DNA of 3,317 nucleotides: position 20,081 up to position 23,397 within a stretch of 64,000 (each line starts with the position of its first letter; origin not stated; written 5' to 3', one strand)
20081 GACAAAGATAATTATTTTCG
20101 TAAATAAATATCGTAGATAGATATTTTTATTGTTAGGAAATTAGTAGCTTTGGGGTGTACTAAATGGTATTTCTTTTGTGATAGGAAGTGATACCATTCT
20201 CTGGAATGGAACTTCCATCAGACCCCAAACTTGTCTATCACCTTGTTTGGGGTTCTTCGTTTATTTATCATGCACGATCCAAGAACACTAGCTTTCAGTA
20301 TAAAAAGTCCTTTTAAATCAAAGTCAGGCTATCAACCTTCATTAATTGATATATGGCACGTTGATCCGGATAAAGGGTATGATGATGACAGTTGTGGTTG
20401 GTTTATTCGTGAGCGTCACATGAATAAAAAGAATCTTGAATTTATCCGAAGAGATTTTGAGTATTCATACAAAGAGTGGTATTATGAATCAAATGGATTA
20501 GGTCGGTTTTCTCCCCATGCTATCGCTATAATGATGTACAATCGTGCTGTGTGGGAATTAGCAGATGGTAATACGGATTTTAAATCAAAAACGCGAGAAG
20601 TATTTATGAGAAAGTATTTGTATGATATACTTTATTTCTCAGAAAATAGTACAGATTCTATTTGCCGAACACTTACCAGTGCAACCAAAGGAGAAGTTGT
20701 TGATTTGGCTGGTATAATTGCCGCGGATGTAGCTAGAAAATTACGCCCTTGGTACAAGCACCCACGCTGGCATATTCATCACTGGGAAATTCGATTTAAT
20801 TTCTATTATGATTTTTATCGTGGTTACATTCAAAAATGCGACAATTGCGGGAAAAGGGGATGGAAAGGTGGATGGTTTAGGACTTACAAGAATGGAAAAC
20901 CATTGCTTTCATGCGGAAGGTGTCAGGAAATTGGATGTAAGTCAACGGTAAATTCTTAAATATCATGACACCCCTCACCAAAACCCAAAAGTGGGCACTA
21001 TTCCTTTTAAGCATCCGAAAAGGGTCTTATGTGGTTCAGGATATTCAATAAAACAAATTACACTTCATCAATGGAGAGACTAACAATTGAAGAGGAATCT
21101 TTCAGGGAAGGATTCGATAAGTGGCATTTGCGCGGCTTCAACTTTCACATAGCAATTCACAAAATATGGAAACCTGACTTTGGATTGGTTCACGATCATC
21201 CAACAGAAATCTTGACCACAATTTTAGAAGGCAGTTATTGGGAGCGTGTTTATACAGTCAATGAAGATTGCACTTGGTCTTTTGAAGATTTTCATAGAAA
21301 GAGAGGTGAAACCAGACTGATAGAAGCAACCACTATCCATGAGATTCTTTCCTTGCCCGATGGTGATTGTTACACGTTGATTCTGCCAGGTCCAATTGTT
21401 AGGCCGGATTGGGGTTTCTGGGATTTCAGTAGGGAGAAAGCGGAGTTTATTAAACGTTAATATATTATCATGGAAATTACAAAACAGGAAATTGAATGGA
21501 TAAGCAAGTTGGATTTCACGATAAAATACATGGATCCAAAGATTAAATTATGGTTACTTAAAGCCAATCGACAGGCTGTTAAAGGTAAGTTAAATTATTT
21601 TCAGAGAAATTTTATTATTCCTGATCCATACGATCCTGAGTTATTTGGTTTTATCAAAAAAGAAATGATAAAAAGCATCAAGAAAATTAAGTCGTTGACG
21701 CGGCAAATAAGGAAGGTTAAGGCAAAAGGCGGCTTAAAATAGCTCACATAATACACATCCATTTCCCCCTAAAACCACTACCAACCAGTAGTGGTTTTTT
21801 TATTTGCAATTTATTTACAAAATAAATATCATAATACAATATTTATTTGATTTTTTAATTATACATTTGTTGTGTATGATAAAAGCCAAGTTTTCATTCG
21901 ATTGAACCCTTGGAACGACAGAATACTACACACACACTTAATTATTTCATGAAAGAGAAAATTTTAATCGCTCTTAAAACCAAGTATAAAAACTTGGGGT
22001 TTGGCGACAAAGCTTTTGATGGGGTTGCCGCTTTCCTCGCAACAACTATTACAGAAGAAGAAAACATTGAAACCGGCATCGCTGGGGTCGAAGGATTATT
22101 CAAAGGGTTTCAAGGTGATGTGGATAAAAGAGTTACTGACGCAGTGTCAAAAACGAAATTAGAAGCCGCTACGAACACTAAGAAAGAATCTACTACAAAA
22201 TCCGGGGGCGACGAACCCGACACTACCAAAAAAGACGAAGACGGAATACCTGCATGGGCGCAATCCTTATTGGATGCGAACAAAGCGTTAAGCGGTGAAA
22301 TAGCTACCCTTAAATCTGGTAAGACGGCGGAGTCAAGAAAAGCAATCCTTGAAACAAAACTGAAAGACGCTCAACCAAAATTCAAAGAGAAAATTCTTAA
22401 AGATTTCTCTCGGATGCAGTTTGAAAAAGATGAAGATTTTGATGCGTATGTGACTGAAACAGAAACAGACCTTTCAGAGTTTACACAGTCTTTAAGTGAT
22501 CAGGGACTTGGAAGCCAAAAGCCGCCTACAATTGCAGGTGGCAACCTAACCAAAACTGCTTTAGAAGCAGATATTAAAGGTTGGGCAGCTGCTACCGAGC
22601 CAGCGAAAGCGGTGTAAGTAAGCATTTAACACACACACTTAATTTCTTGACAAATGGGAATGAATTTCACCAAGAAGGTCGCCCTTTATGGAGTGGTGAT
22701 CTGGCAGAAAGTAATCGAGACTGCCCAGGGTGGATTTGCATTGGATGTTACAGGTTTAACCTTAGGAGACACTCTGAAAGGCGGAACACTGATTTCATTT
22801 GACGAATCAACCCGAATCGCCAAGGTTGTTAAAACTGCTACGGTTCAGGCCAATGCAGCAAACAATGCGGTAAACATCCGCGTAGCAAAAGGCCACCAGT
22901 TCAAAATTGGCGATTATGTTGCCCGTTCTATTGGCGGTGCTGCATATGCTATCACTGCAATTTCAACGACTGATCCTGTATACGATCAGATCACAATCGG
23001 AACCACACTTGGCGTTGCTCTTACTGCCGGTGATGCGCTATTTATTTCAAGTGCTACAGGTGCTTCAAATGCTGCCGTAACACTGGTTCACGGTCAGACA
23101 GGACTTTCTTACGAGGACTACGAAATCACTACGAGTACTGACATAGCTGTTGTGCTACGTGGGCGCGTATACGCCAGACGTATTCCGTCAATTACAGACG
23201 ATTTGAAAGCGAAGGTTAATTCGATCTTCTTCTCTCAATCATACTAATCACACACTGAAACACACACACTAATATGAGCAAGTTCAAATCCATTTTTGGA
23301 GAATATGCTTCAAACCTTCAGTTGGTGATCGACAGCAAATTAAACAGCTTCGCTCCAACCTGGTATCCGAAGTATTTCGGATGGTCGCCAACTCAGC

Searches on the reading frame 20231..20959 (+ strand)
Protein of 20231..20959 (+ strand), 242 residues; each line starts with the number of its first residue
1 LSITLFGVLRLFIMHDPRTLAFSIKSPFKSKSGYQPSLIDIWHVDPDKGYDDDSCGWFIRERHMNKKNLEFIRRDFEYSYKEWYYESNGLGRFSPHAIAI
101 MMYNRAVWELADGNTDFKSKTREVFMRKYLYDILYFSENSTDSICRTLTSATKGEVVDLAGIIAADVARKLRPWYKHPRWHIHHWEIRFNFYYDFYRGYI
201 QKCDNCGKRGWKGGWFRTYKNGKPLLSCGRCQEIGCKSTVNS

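Call 15: search_protein_families(library=phrogs, proteins=[window:20231-20959:+])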
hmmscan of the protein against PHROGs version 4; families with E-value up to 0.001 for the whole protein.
window:20231-20959:+ (242 aa): 0 families

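Call 16: search_protein_families(library=pfam, proteins=[window:20270-20959:+], max_evalue=0.01)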
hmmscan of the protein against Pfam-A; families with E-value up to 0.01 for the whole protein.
window:20270-20959:+ (229 aa): 0 families

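Call 19: find_related_loci(query=window:20270-20959:+, collection=viral_contigs, flank=3000)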
Query window:20270-20959:+ (229 aa) in viral_contigs; peptide patterns used: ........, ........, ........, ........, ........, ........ (x = any residue, [..] = any of these).
19 stretches matched a pattern; 4 encode a relative of the query (tblastn E <= 1e-3); 4 distinct loci.
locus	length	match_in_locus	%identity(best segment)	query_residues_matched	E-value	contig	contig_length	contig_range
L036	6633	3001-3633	55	1-217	6e-76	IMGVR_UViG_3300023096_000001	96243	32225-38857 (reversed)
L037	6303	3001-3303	47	1-197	2e-6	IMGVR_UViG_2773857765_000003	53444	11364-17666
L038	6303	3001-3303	44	1-199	1e-5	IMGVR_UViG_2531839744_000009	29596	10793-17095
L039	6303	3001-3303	44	1-197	1e-5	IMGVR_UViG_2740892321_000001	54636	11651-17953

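Call 24: search_dna_similar(query=window:20270-20959:+, collection=phages, mode=protein, max_rows=15)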
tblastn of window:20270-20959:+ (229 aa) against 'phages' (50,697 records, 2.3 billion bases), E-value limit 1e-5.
No match.

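Call 25: find_homologous_proteins(query=window:20270-20959:+)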
Query window:20270-20959:+ (229 aa): 226 proteins with E <= 0.001 among 335 candidates; the best 120 are listed.
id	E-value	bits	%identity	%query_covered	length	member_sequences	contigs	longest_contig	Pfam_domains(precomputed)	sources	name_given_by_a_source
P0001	5.3e-162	555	100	100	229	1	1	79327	-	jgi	jgi:hypothetical protein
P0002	2.5e-119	415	76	97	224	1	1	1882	-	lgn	-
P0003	6.4e-73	263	55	95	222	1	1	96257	-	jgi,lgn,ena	-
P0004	2.2e-65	239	49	100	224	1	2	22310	-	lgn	-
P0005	1.1e-64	236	51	95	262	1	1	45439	-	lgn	-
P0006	1.2e-63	233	51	95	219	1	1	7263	-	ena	-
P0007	7.2e-57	211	47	88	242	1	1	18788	-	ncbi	-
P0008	2.8e-55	205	44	99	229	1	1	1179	-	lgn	-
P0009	8.0e-55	204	46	86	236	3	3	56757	-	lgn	-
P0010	1.1e-54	203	47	88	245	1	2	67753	-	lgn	-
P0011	2.6e-54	202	46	93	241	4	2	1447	-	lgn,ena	-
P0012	4.7e-54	201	48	88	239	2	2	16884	-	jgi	jgi:hypothetical protein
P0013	5.6e-54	201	44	95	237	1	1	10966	-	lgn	-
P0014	7.7e-54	201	49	87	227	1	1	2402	-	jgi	jgi:hypothetical protein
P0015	1.1e-53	200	44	95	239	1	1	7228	-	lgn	-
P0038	1.3e-48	184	42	96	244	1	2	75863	-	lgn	-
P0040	1.7e-48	183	42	90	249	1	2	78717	-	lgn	-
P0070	3.0e-45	173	41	88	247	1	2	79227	-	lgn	-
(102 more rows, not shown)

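Call 26: find_encoding_contigs(protein=P0002, flank=3000)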
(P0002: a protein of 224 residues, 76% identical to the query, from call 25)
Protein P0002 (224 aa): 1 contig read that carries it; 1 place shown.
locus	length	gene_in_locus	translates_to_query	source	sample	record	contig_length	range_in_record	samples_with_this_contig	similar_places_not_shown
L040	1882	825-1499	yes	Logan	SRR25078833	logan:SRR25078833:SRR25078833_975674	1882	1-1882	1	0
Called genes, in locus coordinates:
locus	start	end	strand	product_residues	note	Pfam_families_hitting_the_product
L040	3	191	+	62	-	?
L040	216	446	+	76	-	-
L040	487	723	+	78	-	-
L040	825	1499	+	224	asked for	-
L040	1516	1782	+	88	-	-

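Call 27: find_encoding_contigs(protein=P0004, flank=5000, max_places=3)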
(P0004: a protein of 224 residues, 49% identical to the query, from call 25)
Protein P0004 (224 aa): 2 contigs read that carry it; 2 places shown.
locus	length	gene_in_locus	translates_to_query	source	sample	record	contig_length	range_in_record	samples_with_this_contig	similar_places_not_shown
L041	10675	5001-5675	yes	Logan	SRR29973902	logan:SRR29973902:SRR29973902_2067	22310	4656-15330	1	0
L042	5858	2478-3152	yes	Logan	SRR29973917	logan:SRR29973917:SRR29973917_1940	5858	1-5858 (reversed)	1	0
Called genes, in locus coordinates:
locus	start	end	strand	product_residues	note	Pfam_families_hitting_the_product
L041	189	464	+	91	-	-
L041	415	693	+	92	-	-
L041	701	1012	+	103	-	-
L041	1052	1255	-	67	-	-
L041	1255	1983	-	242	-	-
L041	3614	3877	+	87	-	-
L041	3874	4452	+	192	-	-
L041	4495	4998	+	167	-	-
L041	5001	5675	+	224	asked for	-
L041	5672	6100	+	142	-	-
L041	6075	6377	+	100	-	PF00216:Bac_DNA_binding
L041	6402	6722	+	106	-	-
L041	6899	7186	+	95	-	-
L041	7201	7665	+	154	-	-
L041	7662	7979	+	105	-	-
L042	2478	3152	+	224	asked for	-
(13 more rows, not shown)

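Call 28: find_encoding_contigs(protein=P0005, flank=5000, max_places=3)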
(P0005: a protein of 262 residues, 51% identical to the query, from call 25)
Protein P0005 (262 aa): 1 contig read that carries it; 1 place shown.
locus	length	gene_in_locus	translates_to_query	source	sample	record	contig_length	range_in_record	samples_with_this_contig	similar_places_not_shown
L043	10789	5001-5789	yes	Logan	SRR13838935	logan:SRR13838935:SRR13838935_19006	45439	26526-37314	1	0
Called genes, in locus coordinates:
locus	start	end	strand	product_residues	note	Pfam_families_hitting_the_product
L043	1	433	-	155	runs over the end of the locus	-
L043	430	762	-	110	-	PF05521:Phage_HCP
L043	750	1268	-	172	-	PF05135:Phage_connect_1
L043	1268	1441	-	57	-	-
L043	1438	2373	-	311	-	PF13439:Glyco_transf_4 (faint), PF13524:Glyco_trans_1_2 (faint), PF00534:Glycos_transf_1, PF13692:Glyco_trans_1_4, PF20706:GT4-conflict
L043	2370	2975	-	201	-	-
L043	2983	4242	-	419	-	PF05065:Phage_capsid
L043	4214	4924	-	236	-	PF04586:Peptidase_S78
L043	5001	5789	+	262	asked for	-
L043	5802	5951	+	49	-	-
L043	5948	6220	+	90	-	-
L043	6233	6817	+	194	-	PF17720:RLIG1 (weak)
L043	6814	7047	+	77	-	-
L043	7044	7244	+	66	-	-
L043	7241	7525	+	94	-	-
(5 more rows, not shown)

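Call 33: find_related_loci(query=A1, collection=viral_contigs, flank=2500)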
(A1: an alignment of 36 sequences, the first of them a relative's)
Query A1 (229 aa) in viral_contigs; peptide patterns used: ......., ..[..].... (x = any residue, [..] = any of these).
95 stretches matched a pattern; 58 encode a relative of the query (tblastn E <= 1e-3); 58 distinct loci.
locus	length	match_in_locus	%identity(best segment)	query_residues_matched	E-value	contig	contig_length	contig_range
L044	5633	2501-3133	55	1-217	7e-75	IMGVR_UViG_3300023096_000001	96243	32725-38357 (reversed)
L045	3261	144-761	43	1-196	2e-53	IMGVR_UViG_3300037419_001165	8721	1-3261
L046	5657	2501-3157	40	1-206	1e-49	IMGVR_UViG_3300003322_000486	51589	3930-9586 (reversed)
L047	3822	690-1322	41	1-201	2e-48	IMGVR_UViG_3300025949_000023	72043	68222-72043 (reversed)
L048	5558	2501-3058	43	1-184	7e-48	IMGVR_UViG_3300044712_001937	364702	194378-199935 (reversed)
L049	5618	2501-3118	40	1-199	1e-46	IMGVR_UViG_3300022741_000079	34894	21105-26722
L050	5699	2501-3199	41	1-196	1e-44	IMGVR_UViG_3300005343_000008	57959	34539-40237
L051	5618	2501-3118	39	1-196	5e-43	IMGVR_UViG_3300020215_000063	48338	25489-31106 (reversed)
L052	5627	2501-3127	38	1-201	8e-41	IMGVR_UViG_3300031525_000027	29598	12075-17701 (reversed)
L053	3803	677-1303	38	1-201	8e-41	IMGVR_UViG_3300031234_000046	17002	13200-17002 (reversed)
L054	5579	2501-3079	40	1-192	2e-40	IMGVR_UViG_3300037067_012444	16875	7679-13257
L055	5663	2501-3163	37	1-195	1e-38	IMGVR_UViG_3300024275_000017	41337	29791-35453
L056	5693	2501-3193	37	1-200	7e-38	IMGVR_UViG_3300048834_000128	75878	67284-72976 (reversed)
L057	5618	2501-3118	36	1-196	4e-36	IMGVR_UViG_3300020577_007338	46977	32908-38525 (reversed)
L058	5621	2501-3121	34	1-196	2e-33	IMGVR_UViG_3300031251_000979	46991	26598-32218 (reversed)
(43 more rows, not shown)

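Call 47: find_encoding_contigs(protein=P0070, flank=10000, max_places=2)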
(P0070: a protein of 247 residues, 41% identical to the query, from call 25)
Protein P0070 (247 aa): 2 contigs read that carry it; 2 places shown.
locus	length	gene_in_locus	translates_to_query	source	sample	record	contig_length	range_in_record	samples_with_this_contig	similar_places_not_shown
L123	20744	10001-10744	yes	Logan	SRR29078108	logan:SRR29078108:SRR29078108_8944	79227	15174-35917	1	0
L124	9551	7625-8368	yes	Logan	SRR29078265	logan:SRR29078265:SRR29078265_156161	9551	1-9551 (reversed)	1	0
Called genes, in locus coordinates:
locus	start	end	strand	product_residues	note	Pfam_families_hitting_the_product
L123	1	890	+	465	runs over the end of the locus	-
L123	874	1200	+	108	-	-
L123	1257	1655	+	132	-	-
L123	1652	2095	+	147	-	PF25680:Mom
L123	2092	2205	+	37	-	-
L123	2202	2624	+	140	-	-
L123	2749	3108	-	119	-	PF02026:RyR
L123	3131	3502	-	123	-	-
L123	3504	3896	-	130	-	-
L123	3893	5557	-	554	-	PF00176:SNF2-rel_dom, PF04851:ResIII (faint)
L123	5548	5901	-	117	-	-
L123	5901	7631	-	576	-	PF01935:DUF87 (faint)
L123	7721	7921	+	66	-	-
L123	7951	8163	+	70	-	-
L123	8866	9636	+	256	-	PF00166:Cpn10 (faint)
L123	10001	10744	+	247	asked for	-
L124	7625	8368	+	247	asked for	-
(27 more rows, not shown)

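Call 48: find_encoding_contigs(protein=P0040, flank=10000, max_places=2)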
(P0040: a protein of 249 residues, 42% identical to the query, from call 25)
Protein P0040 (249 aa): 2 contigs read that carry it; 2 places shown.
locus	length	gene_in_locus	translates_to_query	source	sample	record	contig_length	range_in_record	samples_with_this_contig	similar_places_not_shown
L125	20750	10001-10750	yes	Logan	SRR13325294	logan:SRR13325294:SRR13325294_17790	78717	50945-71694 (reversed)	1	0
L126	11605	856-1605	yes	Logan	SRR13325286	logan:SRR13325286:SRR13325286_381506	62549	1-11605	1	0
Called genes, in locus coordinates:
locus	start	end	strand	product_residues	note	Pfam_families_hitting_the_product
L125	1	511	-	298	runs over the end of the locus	-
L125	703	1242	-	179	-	-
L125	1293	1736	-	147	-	-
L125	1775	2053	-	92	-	-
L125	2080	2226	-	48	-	-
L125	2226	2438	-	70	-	-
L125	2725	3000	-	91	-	-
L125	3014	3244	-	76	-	-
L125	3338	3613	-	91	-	-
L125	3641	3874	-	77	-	-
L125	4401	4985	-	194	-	-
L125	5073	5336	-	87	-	-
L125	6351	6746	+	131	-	-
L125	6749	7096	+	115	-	-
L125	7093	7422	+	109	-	-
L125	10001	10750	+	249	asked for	-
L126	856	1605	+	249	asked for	-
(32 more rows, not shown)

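Call 49: find_encoding_contigs(protein=P0038, flank=10000, max_places=2)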
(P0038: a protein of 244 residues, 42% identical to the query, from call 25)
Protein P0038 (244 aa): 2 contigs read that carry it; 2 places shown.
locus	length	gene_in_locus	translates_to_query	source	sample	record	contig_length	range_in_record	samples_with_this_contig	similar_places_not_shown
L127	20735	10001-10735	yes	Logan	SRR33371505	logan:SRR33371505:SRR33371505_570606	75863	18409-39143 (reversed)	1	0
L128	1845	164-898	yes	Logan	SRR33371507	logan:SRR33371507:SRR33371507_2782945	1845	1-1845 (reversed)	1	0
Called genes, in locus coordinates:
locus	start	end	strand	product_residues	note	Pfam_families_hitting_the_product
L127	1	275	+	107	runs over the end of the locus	-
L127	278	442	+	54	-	-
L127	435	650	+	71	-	-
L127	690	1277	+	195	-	-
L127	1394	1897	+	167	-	-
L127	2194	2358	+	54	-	-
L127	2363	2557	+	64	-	-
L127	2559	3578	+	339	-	-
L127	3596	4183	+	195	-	-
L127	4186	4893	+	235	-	PF09588:YqaJ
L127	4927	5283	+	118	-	-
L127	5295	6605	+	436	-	-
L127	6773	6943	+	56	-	-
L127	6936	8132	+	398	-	PF00145:DNA_methylase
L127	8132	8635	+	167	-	-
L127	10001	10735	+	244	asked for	-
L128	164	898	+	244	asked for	-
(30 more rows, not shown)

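Call 54: find_encoding_contigs(protein=P0006, flank=6000, max_places=2)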
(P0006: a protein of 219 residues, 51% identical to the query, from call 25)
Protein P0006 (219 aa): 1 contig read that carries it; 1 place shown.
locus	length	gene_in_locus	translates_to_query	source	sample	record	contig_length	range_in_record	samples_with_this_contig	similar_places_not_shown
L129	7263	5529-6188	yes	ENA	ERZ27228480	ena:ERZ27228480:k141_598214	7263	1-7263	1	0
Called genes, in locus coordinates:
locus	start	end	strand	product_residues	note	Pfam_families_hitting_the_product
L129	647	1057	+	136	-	-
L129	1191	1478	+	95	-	PF13560:HTH_31 (weak), PF12844:HTH_19, PF01381:HTH_3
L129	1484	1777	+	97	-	-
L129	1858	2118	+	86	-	-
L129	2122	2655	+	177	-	-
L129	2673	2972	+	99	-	-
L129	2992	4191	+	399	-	PF18962:Por_Secre_tail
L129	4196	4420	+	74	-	-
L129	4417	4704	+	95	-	-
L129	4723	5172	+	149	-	-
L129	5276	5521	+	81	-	-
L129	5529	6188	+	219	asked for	-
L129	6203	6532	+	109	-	-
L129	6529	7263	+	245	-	?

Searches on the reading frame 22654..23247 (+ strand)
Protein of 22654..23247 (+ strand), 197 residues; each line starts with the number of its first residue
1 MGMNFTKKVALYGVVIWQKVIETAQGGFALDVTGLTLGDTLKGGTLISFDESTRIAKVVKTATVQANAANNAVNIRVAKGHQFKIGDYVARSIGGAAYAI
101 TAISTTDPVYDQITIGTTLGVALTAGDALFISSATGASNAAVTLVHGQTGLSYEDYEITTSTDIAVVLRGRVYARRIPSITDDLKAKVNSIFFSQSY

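Call 46: search_protein_families(library=phrogs, proteins=[window:22654-23247:+], max_evalue=0.001)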
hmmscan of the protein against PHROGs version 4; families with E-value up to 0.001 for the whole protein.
window:22654-23247:+ (197 aa): 2 families
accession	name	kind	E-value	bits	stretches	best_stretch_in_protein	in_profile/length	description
phrog_20501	-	unknown function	2.6e-29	103.4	1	25-191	25-190/193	-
phrog_9196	-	unknown function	2e-21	77.7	1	23-193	26-194/205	-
